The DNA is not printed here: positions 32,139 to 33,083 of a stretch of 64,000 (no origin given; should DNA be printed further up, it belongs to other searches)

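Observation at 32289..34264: Cyclodipeptide synthase translationally coupled to glycyl-tRNA synthetase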

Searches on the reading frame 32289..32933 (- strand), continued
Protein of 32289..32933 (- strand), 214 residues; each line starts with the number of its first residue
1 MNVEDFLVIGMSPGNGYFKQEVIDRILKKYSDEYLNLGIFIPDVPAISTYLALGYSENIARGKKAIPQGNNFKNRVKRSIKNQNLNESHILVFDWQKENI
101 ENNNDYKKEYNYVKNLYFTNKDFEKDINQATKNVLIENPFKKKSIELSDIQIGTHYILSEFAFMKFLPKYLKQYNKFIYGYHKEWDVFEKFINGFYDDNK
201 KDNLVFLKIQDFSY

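Call 25: find_encoding_contigs(protein=P0002, flank=6000, max_places=3)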
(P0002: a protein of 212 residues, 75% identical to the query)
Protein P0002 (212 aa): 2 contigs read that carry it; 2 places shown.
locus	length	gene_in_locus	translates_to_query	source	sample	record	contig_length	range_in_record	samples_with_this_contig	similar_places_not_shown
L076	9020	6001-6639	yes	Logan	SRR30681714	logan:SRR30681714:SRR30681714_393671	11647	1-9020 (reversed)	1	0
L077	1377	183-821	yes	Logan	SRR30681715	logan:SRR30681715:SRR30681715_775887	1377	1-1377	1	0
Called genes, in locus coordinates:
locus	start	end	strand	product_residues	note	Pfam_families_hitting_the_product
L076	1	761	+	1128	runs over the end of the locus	?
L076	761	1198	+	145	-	PF00293:NUDIX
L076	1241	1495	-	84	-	-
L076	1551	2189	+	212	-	PF00753:Lactamase_B (weak), PF13483:Lactamase_B_3, PF12706:Lactamase_B_2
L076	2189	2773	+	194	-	PF11967:RecO_N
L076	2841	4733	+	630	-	-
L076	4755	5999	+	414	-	PF00587:tRNA-synt_2b, PF03129:HGTP_anticodon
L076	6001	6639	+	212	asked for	PF16715:CDPS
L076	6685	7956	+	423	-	PF00675:Peptidase_M16, PF05193:Peptidase_M16_C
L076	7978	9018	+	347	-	?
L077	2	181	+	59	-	?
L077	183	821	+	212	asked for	PF16715:CDPS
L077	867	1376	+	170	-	?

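Call 26: find_encoding_contigs(protein=P0010, flank=5000, max_places=1)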
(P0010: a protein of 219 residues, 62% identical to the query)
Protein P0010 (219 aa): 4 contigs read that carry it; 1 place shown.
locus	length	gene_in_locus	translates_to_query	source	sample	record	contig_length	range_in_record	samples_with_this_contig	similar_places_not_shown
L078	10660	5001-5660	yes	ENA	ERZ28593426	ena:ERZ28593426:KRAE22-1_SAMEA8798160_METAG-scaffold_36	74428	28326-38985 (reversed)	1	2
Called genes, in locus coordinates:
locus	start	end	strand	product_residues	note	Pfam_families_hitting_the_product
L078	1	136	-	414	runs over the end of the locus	PF07992:Pyr_redox_2, PF13454:NAD_binding_9 (faint), PF00070:Pyr_redox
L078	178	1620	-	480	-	-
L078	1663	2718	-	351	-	PF01522:Polysacc_deac_1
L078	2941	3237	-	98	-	-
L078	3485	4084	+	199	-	-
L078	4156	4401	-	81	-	-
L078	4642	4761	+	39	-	-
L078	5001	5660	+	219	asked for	PF16715:CDPS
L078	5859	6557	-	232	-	PF18024:HTH_50 (weak), PF02954:HTH_8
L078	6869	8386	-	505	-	PF03321:GH3, PF23571:GH3_M, PF23572:GH3_C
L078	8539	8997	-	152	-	PF03118:RNA_pol_A_CTD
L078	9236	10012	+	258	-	PF00561:Abhydrolase_1, PF12146:Hydrolase_4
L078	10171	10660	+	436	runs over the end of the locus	-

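Call 27: find_encoding_contigs(protein=P0012, flank=5000, max_places=1)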
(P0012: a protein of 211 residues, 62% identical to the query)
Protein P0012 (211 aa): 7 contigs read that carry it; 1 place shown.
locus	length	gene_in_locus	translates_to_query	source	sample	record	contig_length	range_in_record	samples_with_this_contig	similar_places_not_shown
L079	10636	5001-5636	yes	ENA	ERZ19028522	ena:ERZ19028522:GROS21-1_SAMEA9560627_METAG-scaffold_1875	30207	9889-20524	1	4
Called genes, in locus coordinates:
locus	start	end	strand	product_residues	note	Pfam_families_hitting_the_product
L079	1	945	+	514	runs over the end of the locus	PF25919:BSH_CusB (faint), PF00364:Biotin_lipoyl (faint), PF25917:BSH_RND, PF25984:BSH_YknX (faint), PF25990:Beta-barrel_YknX, PF25967:RND-MFP_C (faint)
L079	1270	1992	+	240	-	PF00005:ABC_tran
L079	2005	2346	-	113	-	-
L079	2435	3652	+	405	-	PF12704:MacB_PCD, PF02687:FtsX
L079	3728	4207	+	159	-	PF18914:DUF5666 (weak)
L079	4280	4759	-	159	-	-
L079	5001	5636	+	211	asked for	PF16715:CDPS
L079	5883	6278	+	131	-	-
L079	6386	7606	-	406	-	PF08534:Redoxin, PF00578:AhpC-TSA, PF13905:Thioredoxin_8, PF17991:Thioredoxin_10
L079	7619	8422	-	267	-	PF02683:DsbD_TM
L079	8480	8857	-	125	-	PF09946:DUF2178 (weak)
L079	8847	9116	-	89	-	PF01381:HTH_3, PF12844:HTH_19 (weak)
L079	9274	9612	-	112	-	-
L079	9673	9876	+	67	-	-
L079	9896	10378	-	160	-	PF00293:NUDIX, PF14815:NUDIX_4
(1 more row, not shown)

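Call 28: find_encoding_contigs(protein=P0024, flank=5000, max_places=1)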
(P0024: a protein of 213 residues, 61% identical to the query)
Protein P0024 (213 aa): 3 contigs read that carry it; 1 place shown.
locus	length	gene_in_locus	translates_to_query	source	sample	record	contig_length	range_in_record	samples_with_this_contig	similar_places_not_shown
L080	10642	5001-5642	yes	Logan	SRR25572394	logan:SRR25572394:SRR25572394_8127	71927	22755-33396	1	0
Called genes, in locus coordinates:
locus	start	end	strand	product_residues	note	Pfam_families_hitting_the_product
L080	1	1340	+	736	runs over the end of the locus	PF04932:Wzy_C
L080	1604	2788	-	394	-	PF00814:TsaD, PF22521:HypF_C_2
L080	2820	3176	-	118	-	PF05635:23S_rRNA_IVP, PF22296:bAvd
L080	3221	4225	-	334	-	PF00089:Trypsin (weak), PF13365:Trypsin_2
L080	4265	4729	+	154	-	PF02590:SPOUT_MTase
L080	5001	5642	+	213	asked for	PF16715:CDPS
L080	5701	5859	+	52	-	-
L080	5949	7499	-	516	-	PF01381:HTH_3, PF12844:HTH_19, PF13560:HTH_31, PF00275:EPSP_synthase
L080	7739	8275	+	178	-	-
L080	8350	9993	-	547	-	PF00005:ABC_tran, PF02463:SMC_N (weak)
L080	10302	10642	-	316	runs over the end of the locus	PF00890:FAD_binding_2 (faint), PF01134:GIDA (weak), PF01266:DAO (faint), PF01946:Thi4 (faint), PF07992:Pyr_redox_2, PF12831:FAD_oxidored (weak), PF13738:Pyr_redox_3, PF00070:Pyr_redox (weak), +2 more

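Call 29: find_encoding_contigs(protein=P0008, flank=5000, max_places=1)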
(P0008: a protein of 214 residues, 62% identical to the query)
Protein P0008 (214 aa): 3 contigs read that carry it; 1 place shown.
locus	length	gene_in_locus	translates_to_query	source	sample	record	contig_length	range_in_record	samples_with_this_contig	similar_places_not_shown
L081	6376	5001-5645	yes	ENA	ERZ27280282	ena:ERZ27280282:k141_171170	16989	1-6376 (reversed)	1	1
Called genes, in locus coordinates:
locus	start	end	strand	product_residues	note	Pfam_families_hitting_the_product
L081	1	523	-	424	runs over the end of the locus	PF01555:N6_N4_Mtase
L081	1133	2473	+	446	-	PF00078:RVT_1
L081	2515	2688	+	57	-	-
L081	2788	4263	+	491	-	PF02562:PhoH (faint), PF09848:SLFN-g3_helicase (faint)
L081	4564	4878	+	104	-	-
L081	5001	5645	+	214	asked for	PF16715:CDPS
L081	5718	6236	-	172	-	-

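Call 30: predict_structure(alignment_id=A1)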
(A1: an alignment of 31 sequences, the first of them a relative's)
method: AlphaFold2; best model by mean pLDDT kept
length: 214 residues; sequences in the alignment: 31
mean_pLDDT: 95.9   pTM: 0.90
mean pLDDT of the five models: 95.9, 95.8, 95.4, 94.9, 94.9
residues with pLDDT >= 90: 202; 70-90: 11; 50-70: 1; < 50: 0
segments of 3 or more residues with pLDDT < 50: none
pLDDT, mean of each block of 10 residues (from residue 1): 90 85 97 97 97 98 96 97 98 96 98 98 98 94 98 98 97 97 94 98 97 89
secondary structure, 60 per line:
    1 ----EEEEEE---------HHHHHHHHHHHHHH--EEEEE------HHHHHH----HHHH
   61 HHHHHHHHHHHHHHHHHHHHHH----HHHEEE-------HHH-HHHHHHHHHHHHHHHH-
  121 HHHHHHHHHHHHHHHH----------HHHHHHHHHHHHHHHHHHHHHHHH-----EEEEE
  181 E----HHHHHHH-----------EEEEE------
elements in order: E5-10 H20-33 E36-40 H47-52 H57-82 E90-92 H104-119 H121-136 H147-170 E176-181 H186-192 E204-208
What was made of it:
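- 32289..32933 (-): Cyclodipeptide synthase, NYH subfamily, stand-alone 214-aa form. Catalytic Ser12; Asn15; Tyr156; Glu160; Tyr181-His182. P1 pocket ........, P2 pocket ANVEKWD. AF2 pLDDT 95.9 (call 30).
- AF2 model pLDDT 95.9, pTM 0.90 (call 30). The model is very confident (call 30).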

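Call 34: fold_search(model_id=the predicted structure, library=pdb)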
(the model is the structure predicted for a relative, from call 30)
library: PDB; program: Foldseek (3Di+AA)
matches with E <= 10: 303; with E <= 0.001: 40
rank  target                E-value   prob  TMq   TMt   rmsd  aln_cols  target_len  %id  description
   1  3oqj_B                3.4e-10  1.00  0.81  0.79   3.2       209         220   16  Crystal structure of B. licheniformis CDPS yvmC-BLIC in complex with CAPSO (released 2011-02-23)
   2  3oqi_A                1.1e-09  1.00  0.83  0.80   2.8       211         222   16  Crystal structure of B. licheniformis CDPS yvmC-BLIC in complex with CHES (released 2011-02-23)
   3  3oqh_B                1.3e-09  1.00  0.79  0.76   3.3       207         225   16  Crystal structure of B. licheniformis CDPS yvmC-BLIC (released 2011-02-23)
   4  3oqh_A                1.6e-09  1.00  0.80  0.79   2.7       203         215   16  Crystal structure of B. licheniformis CDPS yvmC-BLIC (released 2011-02-23)
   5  3oqv                  2.5e-09  1.00  0.77  0.78   3.2       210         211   16  AlbC, a cyclodipeptide synthase from Streptomyces noursei (released 2011-02-16)
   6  3s7t_B                3.0e-09  1.00  0.81  0.78   3.1       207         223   15  Crystal structure of SeMet B. licheniformis CDPS YvmC-Blic (released 2011-06-22)
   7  3s7t_A                7.5e-09  1.00  0.80  0.80   2.6       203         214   16  Crystal structure of SeMet B. licheniformis CDPS YvmC-Blic (released 2011-06-22)
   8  3oqj_A                1.5e-08  1.00  0.81  0.81   2.6       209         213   16  Crystal structure of B. licheniformis CDPS yvmC-BLIC in complex with CAPSO (released 2011-02-23)
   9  6ez3_B                1.9e-08  1.00  0.77  0.77   3.2       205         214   16  Structure of CDPS from Staphylococcus haemolyticus (released 2018-11-14)
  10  6ez3_A                2.1e-08  1.00  0.80  0.78   3.0       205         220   17  Structure of CDPS from Staphylococcus haemolyticus (released 2018-11-14)
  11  7azu                  2.5e-08  1.00  0.78  0.73   2.9       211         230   18  Crystal structure of a cyclodipeptide synthase from Bacillus thermoamylovorans (released 2021-01-27)
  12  6ez3_E                3.9e-08  1.00  0.77  0.78   2.9       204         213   16  Structure of CDPS from Staphylococcus haemolyticus (released 2018-11-14)
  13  6ez3_C                3.9e-08  1.00  0.78  0.77   3.0       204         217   16  Structure of CDPS from Staphylococcus haemolyticus (released 2018-11-14)
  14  6ez3_D                4.3e-08  1.00  0.78  0.77   3.0       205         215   16  Structure of CDPS from Staphylococcus haemolyticus (released 2018-11-14)
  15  4q24                  4.3e-08  1.00  0.74  0.71   3.3       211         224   14  Crystal structure of Cyclo(L-leucyl-L-phenylalanyl) synthase (released 2014-10-08)
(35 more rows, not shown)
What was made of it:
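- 32289..32933 (-): Foldseek against YvmC TM 0.81-0.83 and AlbC TM 0.77 (call 34).
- Closest known: AlbC. Same: TM 0.77 (call 34).
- The first 44 Foldseek PDB hits are all CDPS structures, with YvmC at TM 0.81-0.83 (call 34).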

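Call 48: find_related_loci(query=A1, collection=viral_contigs, flank=5000)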
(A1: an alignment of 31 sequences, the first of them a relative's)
Query A1 (214 aa) in viral_contigs; peptide patterns used: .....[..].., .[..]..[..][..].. (x = any residue, [..] = any of these).
13 stretches matched a pattern, but none encodes a relative of the query by tblastn (E <= 1e-3).
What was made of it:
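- Tried and rejected: No relative was found in 2.9 million viral contigs (call 48).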

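Call 81: search_protein_families(library=padloc, proteins=[window:32289-32933:-], max_evalue=0.001)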
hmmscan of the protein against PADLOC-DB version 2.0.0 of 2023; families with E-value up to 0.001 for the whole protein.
window:32289-32933:- (214 aa): 0 families

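Call 82: search_protein_families(library=padloc, alignment_id=A2, max_evalue=0.00001)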
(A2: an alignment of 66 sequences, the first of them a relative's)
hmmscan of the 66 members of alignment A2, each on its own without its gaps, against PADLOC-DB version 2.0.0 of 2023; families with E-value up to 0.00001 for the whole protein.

A. member 1, L002:2867-4777:+ (636 aa): 0 families

B. families by the number of members that match (of 66 scanned): 33 families (the first 25 are shown)
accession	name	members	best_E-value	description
PDLC01434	CasR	7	6.7e-13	"CAS-I,CAS-II,CAS-III,CAS-IV,CAS-V,CAS-VI; associated_signaling"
PDLC01848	CARF3--CARF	7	6.6e-11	-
PDLC01268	CasR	7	1.7e-10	"CAS-I,CAS-II,CAS-III,CAS-IV,CAS-V,CAS-VI; associated_signaling"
PDLC01866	CARF3--CARF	7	6.4e-09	-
PDLC01044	Csa3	4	2.4e-06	Type I-A associated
PDLC01853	CARF3--CARF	2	3.3e-07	-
PDLC01852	CARF3--CARF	2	7e-07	-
PDLC01850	CARF3--CARF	2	1.5e-06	-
PDLC03961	ShosA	1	7.7e-57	-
PDLC02997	ShosA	1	3.6e-27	-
PDLC02411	Aga_Helical-REase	1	5.5e-25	Class II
PDLC02407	Aga_Helical-REase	1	2.5e-22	Class II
PDLC02404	Aga_Helical-REase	1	1.8e-20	Class II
PDLC04783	PDC-M72A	1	2e-20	-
PDLC03927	PsyrA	1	1.1e-19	-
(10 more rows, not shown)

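Call 92: search_protein_families(library=ncbifam, proteins=[L003:4529-5992:+, L056:4510-5871:+, L046:4529-5890:-, L051:4583-5911:+, L047:4609-5853:+, L022:7431-8690:+, L064:1097-2335:-, L037:6608-7906:-, L054:7506-8819:-], max_evalue=1e-20)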
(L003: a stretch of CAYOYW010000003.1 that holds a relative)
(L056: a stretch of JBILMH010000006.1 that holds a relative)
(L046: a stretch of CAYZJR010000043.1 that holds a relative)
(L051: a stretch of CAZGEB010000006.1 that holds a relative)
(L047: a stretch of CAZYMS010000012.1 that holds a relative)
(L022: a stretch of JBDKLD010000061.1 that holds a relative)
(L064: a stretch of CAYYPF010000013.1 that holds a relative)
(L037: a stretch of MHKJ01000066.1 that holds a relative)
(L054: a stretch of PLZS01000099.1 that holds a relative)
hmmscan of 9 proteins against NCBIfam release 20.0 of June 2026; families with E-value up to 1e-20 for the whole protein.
L003:4529-5992:+ (487 aa): 10 families
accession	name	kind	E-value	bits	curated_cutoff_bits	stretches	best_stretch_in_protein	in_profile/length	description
NF001756.1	PRK00484.1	subfamily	1.8e-145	485.4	468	1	6-486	2-488/488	lysine--tRNA ligase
TIGR00499.1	lysS_bact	equivalog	2.2e-125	419.1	427.6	1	5-486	3-495/496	lysine--tRNA ligase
NF002821.0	PRK02983.1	equivalog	8.8e-122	408.1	742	1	6-486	620-1101/1102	bifunctional lysylphosphatidylglycerol synthetase/lysine--tRNA ligase LysX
NF009101.0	PRK12445.1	subfamily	1.7e-98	330.4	1026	1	5-486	17-504/505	lysine--tRNA ligase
TIGR00462.1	genX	equivalog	1.4e-44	152.8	286.9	1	170-471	2-294/304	EF-P lysine aminoacylase EpmA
NF006828.0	PRK09350.1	equivalog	1.4e-35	123.2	264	1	166-472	13-311/325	elongation factor P--(R)-beta-lysine ligase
NF003483.0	PRK05159.1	equivalog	3.5e-30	105.3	353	1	51-481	18-430/438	aspartate--tRNA(Asn) ligase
TIGR00459.1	aspS_bact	equivalog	4.7e-30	104.5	373.85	1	48-295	15-264/586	aspartate--tRNA ligase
NF001750.0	PRK00476.1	equivalog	4.1e-29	101.3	443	1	51-295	19-269/590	aspartate--tRNA ligase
TIGR00458.1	aspS_nondisc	equivalog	5.8e-29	101.3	368.4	1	51-482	13-421/428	aspartate--tRNA(Asn) ligase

L056:4510-5871:+ (453 aa): 20 families
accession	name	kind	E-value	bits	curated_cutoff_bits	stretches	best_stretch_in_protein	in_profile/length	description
NF007004.0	PRK09467.1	equivalog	3.2e-71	240.4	415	1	22-452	3-435/440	two-component system sensor histidine kinase EnvZ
NF007898.0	PRK10604.1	equivalog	2.3e-49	168.7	478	1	174-452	136-422/433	two-component system sensor histidine kinase RstB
NF007007.0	PRK09470.1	equivalog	1.6e-48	165.8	486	1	184-452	177-458/463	envelope stress sensor histidine kinase CpxA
NF045900.1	HisKinCpxALeg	equivalog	1.4e-35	122.9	800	1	197-452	175-450/451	two-component system sensor histidine kinase CpxA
NF033092.0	HK_WalK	equivalog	3.2e-33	115.2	725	1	249-452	371-593/594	cell wall metabolism sensor histidine kinase WalK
TIGR01386.1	cztS_silS_copS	subfamily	1.2e-31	110.2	292.55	1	158-436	143-442/457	heavy metal sensor histidine kinase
NF040691.1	MtrAB_MtrB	equivalog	1.8e-30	106.5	450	1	164-439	178-478/507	MtrAB system histidine kinase MtrB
NF012163.2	BaeS_SmeS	equivalog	4.3e-29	101.7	500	1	178-452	166-457/457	sensor histidine kinase efflux regulator BaeS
NF007837.0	PRK10549.1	equivalog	9e-29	100.5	603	1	181-452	170-457/466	envelope stress sensor histidine kinase BaeS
NF046044.1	PnpS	equivalog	1.3e-26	93.6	400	1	243-452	163-390/390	two-component system histidine kinase PnpS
NF012226.0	AdeS_HK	equivalog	3.7e-26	92.1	500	1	172-440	59-341/353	two-component sensor histidine kinase AdeS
NF008312.0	PRK11100.1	equivalog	7.8e-24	84.3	356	1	176-453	184-474/477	two-component system sensor histidine kinase CreC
NF007345.0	PRK09835.1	subfamily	1.2e-23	83.5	423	1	183-453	194-480/482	Cu(+)/Ag(+) sensor histidine kinase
NF038389.1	ArsS_fam_HK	equivalog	2.1e-23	83.5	250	1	42-432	14-386/403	ArsS family sensor histidine kinase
TIGR02966.1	phoR_proteo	equivalog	1.9e-22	79.7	334.2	1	243-438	107-320/333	phosphate regulon sensor histidine kinase PhoR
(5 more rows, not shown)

L046:4529-5890:- (453 aa): 3 families
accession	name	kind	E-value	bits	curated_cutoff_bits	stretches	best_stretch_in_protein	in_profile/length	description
NF008241.0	PRK11017.1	equivalog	3.2e-55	187.6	326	1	10-395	4-381/416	cytosine permease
TIGR00800.1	ncs1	subfamily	2.2e-26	92.6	353.1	1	26-391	16-424/447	NCS1 family nucleobase:cation symporter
TIGR02358.1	thia_cytX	hypoth_equivalog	2.8e-21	76.1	309.85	1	31-390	5-352/386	putative hydroxymethylpyrimidine transporter CytX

L051:4583-5911:+ (442 aa): 2 families
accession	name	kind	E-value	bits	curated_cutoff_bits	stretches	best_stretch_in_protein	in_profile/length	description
TIGR00275.1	TIGR00275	subfamily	3.6e-119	398.2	183.8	2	94-439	58-400/401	aminoacetone oxidase family FAD-binding enzyme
TIGR03862.1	flavo_PP4765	subfamily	9.4e-34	116.8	242.65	1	95-441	39-370/376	TIGR03862 family flavoprotein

L047:4609-5853:+ (414 aa): 0 families

L022:7431-8690:+ (419 aa): 1 family
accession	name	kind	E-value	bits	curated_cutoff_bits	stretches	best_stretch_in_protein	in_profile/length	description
TIGR00414.1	serS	equivalog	6.2e-138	460.3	301.65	1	1-414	1-418/418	serine--tRNA ligase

L064:1097-2335:- (412 aa): 0 families

L037:6608-7906:- (432 aa): 0 families

L054:7506-8819:- (437 aa): 0 families

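Call 93: search_protein_representatives(alignment_id=A1)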
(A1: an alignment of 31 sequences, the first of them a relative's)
Query: 31 sequences, 210 profile positions. Proteins with E-value up to 0.001 (for the whole library): 908; up to 1e-10: 503; up to 1e-30: 121. The best 150 are listed.
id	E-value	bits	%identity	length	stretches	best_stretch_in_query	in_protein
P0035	2.4e-84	298.4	-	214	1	1-209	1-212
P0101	8.5e-78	277.0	-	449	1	5-207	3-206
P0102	1.9e-76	272.6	-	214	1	1-208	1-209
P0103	5.5e-74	264.6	-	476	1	1-208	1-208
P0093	1.4e-72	260.0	-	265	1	3-207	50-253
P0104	7.4e-72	257.6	-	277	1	1-207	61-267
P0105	2.8e-70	252.5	-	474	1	5-208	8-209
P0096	3.9e-69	248.7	-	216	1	6-208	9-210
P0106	1.3e-68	247.0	-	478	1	4-207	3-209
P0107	4.8e-61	222.3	-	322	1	4-208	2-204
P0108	1.1e-59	217.8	-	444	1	6-207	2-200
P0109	1.9e-59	217.1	-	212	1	4-206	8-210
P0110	2.3e-59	216.8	-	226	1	4-207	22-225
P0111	4.5e-59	215.9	-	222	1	6-207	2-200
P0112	5.5e-59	215.6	-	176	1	5-170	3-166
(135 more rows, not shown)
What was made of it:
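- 121 cluster representatives at E<=1e-30, out of 908 CDPS-like clusters among 1.84 billion representatives (call 93).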
